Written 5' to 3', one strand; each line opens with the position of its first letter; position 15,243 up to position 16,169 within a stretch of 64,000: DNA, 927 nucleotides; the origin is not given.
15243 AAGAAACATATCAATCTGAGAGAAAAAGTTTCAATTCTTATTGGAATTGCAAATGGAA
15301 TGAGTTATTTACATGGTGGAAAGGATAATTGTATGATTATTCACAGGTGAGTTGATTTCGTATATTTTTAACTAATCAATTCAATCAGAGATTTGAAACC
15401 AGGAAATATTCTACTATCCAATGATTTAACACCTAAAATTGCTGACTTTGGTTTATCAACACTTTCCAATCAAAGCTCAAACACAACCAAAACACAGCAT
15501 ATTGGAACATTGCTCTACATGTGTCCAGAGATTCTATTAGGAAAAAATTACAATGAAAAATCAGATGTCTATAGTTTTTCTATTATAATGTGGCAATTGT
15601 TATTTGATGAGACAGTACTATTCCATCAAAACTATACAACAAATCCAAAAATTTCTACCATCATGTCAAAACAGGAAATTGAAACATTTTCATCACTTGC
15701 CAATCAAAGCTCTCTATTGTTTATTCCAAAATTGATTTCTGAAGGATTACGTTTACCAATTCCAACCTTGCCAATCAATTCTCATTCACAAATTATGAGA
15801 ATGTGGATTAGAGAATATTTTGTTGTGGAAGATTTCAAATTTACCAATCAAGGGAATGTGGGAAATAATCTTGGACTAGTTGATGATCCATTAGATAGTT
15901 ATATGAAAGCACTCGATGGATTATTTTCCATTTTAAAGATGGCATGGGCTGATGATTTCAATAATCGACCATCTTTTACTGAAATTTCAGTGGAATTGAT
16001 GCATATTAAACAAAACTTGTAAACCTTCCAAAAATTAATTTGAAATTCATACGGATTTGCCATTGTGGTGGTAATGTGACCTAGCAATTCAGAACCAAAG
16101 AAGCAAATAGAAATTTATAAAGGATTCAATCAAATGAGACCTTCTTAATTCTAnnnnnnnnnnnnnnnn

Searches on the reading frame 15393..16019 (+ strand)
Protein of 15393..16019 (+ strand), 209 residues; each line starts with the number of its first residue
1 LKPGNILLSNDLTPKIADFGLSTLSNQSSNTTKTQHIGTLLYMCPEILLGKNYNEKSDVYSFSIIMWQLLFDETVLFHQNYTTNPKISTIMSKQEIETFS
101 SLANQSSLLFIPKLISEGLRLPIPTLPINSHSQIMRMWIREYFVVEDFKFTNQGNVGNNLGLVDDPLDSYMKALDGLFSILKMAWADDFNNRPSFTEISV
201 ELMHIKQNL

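Call 27: search_protein_families(library=pfam, proteins=[window:15393-16019:+], max_evalue=0.00001)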
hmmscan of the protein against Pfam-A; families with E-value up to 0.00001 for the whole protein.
window:15393-16019:+ (209 aa): 2 families
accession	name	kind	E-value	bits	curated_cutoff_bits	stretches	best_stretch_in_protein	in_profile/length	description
PF00069.31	Pkinase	-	9.4e-20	71.5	31.7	1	1-97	124-220/263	Protein kinase domain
PF07714.23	PK_Tyr_Ser-Thr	-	1.3e-17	64.4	23.1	1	5-71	132-199/258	Protein tyrosine and serine/threonine kinase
